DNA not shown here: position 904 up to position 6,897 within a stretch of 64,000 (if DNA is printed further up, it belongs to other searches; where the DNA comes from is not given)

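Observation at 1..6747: Adjacent dockerin-bearing giant surface enzyme and cohesin-domain protein: candidate cellulosome-like cohesin-dockerin system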

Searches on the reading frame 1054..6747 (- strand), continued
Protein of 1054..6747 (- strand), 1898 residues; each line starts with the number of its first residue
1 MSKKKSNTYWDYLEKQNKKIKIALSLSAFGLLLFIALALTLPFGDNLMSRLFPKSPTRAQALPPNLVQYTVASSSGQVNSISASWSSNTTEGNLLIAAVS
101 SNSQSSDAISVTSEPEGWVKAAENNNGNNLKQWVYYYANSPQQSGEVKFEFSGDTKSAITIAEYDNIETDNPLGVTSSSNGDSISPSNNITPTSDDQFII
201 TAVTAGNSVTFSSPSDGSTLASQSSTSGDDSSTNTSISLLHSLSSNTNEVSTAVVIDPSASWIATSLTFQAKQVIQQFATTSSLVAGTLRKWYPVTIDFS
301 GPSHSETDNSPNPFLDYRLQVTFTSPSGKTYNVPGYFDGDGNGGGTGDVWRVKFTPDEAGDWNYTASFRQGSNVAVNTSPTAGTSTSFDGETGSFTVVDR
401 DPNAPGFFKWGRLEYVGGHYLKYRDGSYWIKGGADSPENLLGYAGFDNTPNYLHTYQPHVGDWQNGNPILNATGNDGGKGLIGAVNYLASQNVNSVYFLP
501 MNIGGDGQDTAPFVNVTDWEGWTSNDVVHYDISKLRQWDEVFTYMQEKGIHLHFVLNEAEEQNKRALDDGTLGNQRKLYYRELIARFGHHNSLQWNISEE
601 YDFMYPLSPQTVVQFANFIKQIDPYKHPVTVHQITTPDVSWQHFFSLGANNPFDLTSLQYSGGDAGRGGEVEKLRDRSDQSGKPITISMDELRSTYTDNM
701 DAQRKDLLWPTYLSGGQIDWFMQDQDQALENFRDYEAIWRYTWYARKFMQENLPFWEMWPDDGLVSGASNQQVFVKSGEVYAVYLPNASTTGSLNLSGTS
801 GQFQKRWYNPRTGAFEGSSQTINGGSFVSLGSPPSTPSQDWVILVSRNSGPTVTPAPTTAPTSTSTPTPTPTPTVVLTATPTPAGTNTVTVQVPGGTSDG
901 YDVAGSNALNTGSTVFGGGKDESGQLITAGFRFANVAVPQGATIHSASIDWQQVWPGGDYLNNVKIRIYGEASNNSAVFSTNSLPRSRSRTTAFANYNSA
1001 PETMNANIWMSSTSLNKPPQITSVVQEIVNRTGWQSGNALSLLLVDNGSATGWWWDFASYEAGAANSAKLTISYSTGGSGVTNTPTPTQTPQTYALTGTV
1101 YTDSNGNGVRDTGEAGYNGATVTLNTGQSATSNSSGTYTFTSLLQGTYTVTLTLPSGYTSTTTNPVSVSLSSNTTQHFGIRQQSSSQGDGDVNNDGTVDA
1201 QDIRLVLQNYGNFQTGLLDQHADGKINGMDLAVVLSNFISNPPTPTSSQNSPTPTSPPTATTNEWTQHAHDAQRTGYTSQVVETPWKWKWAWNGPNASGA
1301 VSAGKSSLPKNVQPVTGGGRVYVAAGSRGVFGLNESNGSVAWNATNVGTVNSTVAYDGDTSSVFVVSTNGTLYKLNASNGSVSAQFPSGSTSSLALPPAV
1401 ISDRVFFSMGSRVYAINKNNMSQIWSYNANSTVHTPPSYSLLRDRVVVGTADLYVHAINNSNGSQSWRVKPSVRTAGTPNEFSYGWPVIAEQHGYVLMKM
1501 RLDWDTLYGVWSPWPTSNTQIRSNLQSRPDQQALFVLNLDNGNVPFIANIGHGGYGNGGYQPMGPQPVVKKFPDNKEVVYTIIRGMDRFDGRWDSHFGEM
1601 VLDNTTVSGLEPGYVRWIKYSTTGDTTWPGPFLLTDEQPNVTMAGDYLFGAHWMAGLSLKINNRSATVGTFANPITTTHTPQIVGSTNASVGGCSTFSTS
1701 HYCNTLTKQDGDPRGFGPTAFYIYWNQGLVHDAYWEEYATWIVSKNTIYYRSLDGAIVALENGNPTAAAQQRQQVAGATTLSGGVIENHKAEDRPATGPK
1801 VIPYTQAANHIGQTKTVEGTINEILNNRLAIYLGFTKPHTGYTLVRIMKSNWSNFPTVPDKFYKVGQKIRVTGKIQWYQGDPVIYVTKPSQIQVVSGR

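Call 15: find_encoding_contigs(protein=P0011, flank=10000, max_places=4)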
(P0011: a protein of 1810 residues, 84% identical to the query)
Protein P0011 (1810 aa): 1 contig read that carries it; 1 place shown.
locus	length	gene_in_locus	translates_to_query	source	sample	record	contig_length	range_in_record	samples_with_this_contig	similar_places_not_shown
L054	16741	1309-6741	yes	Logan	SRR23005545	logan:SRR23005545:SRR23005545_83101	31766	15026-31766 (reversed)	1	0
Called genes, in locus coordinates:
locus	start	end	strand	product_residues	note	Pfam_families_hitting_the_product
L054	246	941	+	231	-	PF01476:LysM, PF23457:LysM2_NFP (faint), PF01476:LysM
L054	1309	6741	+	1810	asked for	PF16586:DUF5060, PF12904:Collagen_bind_2 (weak), PF13620:CarboxypepD_reg (weak), PF17210:SdrD_B, PF00404:Dockerin_1 (faint), PF13360:PQQ_2, PF13570:Beta-prop_ACSF4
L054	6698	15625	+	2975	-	-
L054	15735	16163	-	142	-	PF13473:Cupredoxin_1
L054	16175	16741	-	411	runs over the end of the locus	PF00963:Cohesin (weak), PF16656:Pur_ac_phosph_N (weak), PF17210:SdrD_B (weak)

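Call 20: list_cluster_members(proteins=[P0010, P0012])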
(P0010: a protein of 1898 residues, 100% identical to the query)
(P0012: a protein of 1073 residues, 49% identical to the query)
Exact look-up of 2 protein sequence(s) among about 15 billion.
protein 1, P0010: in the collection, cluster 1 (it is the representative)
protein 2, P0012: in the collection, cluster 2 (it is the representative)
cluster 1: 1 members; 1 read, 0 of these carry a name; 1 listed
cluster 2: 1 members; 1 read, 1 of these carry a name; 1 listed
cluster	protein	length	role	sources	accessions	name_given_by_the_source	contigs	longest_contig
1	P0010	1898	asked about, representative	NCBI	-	-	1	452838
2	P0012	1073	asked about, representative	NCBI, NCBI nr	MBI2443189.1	MAG: DNRLRE domain-containing protein [Candidatus Levybacteria bacterium] | DNRLRE domain-containing protein [Candidatus Levybacteria bacterium]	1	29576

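Call 37: find_encoding_contigs(protein=P0012, flank=10000, max_places=3)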
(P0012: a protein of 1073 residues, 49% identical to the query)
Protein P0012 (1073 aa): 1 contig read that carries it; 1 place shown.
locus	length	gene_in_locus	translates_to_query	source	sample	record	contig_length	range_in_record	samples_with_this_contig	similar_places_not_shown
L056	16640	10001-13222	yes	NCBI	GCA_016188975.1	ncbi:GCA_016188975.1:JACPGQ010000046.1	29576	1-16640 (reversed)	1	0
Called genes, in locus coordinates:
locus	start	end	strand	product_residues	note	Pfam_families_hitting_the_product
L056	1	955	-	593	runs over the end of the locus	PF03717:PBP_dimer, PF00905:Transpeptidase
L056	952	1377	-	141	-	-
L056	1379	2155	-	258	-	PF04085:MreC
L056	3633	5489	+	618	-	PF22842:Pel9A-like_beta_helix, PF13229:Beta_helix, PF23621:BP74_N, PF00404:Dockerin_1 (weak)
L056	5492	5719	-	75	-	PF07927:HicA_toxin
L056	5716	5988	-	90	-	-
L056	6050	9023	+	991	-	PF02018:CBM_4_9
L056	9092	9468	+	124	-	-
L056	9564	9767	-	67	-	-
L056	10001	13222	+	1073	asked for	PF16586:DUF5060, PF12904:Collagen_bind_2 (faint), PF24517:CBM96, PF00404:Dockerin_1 (weak)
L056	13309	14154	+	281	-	PF17957:Big_7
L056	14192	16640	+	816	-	?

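Call 38: find_encoding_contigs(protein=P0044, flank=10000, max_places=3)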
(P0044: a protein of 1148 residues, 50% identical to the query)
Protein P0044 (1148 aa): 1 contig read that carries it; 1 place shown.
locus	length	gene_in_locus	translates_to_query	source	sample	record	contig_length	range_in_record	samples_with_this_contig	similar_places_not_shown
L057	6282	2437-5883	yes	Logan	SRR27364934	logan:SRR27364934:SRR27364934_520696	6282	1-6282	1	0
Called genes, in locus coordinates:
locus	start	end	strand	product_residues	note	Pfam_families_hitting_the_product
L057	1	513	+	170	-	?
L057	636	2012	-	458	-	-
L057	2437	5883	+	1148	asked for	PF16586:DUF5060, PF07691:PA14, PF00404:Dockerin_1 (weak)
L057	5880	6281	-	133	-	?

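Call 41: search_protein_families(library=pfam, proteins=[L054:6698-15622:+, L056:6050-9020:+, L056:13309-14151:+, L056:14192-16639:+, L056:3633-5486:+], max_evalue=0.01)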
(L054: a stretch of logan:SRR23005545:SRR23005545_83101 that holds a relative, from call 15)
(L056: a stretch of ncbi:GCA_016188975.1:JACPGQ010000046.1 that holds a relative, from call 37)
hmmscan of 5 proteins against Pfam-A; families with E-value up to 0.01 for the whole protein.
L054:6698-15622:+ (2975 aa): 18 families
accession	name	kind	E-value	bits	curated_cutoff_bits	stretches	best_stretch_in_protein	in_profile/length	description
PF17210.9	SdrD_B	-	4.9e-95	313.8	29.7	7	1272-1355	5-94/112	SdrD B-like domain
PF13620.12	CarboxypepD_reg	-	5.4e-52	174.5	32.3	7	2763-2834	6-79/82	Carboxypeptidase regulatory-like domain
PF17802.7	SpaA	-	2.3e-26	92.2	23.1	3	1295-1349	30-82/91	Prealbumin-like fold domain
PF09430.16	EMC7_beta-sandw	-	2.6e-19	70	26.6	0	637-676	7-49/122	ER membrane protein complex subunit 7, beta-sandwich domain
PF13715.12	CarbopepD_reg_2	-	5.3e-19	68.5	32.2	4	1596-1641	12-58/88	CarboxypepD_reg-like domain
PF13360.13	PQQ_2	-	2.9e-13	50.5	27.6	1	782-928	5-153/233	Outer membrane protein assembly factor BamB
PF13570.13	Beta-prop_ACSF4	-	1.6e-10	41.3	133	1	772-921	105-253/329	Beta-alanine-activating enzyme, beta-propeller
PF14686.12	fn3_3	-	5.6e-08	32.9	24.4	0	650-695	29-73/75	Polysaccharide lyase family 4, domain II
PF23623.1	GBD_IRG7_N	-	1.1e-07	32.3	27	0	239-275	46-80/95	IRG7 N-terminal galactose binding domain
PF00404.24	Dockerin_1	-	2.5e-07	31.2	22.9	1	2925-2969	1-52/57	Dockerin type I domain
PF07495.19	Y_Y_Y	-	6.1e-07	29.7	26.6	0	2455-2495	21-60/65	Y_Y_Y domain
PF23193.1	NOMO_3rd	-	1.3e-06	28.8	27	0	646-670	58-82/120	NOMO third transthyretin-like domain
PF13472.12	Lipase_GDSL_2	-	1.5e-05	26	32.9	1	321-525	2-160/178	GDSL-like Lipase/Acylhydrolase family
PF16586.11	DUF5060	-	1.8e-05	25.3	27.2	1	1713-1777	20-68/70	Domain of unknown function (DUF5060)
PF24025.1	Ig_DR_A0283-like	-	1.9e-05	25.3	27.1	0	1749-1786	36-72/102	DR_A0283-like, Ig-like domain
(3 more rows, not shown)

L056:6050-9020:+ (990 aa): 1 family
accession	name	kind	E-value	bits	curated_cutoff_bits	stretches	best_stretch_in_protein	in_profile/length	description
PF02018.23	CBM_4_9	-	4.1e-09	37.3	25.9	1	438-554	2-127/136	Carbohydrate binding domain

L056:13309-14151:+ (281 aa): 2 families
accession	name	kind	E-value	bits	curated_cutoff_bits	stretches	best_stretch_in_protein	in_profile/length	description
PF17957.7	Big_7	-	9.4e-18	65.1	24.1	1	193-261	1-70/70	Bacterial Ig domain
PF00963.24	Cohesin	-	4.3e-05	24.2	24.1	1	56-151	11-113/139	Cohesin domain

L056:14192-16639:+ (816 aa): 1 family
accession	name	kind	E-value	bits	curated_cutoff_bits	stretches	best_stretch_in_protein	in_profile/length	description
PF02018.23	CBM_4_9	-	2.5e-05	25.1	25.9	1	435-554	2-127/136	Carbohydrate binding domain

L056:3633-5486:+ (618 aa): 7 families
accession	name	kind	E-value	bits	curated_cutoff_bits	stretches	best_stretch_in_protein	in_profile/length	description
PF23621.1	BP74_N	-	1.9e-26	92.6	27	1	455-557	5-110/114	BP74 N-terminal domain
PF13229.12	Beta_helix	-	1.7e-14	54.2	25.9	2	149-239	8-94/158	Right handed beta helix region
PF00404.24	Dockerin_1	-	1.4e-07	32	22.9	1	567-610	2-50/57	Dockerin type I domain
PF22842.2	Pel9A-like_beta_helix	-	3.6e-07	29.9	25.2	1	27-78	6-58/370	Pel9A-like, right handed beta helix region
PF05048.19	NosD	-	0.00017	21.5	23.6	1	125-248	25-139/212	Periplasmic copper-binding protein (NosD)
PF13517.12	FG-GAP_3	-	0.00093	20.2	26.9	0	558-578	40-60/61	FG-GAP-like repeat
PF01839.29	FG-GAP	-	0.0022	18.3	22.1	0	596-607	8-19/37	FG-GAP repeat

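Call 45: search_protein_families(library=pfam, proteins=[L054:6698-7420:+], max_evalue=1)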
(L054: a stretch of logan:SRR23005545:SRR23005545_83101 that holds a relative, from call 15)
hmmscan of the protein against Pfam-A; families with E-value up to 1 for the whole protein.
L054:6698-7420:+ (241 aa): 2 families
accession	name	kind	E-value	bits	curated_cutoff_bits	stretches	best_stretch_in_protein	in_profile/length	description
PF00963.24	Cohesin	-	2.8e-08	34.5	24.1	1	55-189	2-121/139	Cohesin domain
PF17210.9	SdrD_B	-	0.14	12.8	29.7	1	219-240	5-26/112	SdrD B-like domain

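Call 87: search_solved_structures(query=L054:11795-13777:+, max_evalue=1)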
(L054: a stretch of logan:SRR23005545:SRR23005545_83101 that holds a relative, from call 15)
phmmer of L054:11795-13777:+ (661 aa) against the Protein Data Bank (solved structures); distinct sequences matched with E-value up to 1: 3.
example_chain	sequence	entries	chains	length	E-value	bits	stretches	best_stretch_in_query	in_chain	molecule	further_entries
9gmj_A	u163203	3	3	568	9.4e-14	54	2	21-150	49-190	DUF5060 domain-containing protein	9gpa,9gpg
9gpc_A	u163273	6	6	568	2.2e-13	52.8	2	21-150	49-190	DUF5060 domain-containing protein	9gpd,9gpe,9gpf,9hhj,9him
4xuo_A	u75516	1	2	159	0.29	12.7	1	270-317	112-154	Endo-1,4-beta-xylanase C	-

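Call 88: search_protein_families(library=pfam, proteins=[L054:11795-13777:+, L054:7610-8560:+], max_evalue=0.1)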
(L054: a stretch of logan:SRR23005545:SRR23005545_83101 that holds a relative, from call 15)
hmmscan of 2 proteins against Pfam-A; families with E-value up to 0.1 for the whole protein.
L054:11795-13777:+ (661 aa): 5 families
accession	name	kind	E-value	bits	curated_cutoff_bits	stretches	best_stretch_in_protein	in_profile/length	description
PF16586.11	DUF5060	-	2.5e-05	24.9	27.2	1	15-78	21-68/70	Domain of unknown function (DUF5060)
PF00801.26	PKD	-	0.058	13.8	23.5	1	45-87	36-73/80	PKD domain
PF21060.3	Reovirus_L2_6th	-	0.076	13.8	27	0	51-98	55-98/98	Reovirus core-spike protein lambda-2 (L2), 6th domain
PF14524.12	Wzt_C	-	0.077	13.4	30.4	0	278-322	57-97/143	Wzt C-terminal domain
PF24612.2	Ig_TgrO1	-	0.08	13.6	27.9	0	274-315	5-46/81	TgrO1-like, immunoglobulin-like domain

L054:7610-8560:+ (317 aa): 1 family
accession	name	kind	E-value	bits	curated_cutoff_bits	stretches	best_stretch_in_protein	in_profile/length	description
PF13472.12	Lipase_GDSL_2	-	8.4e-07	30.1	32.9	1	17-221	2-160/178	GDSL-like Lipase/Acylhydrolase family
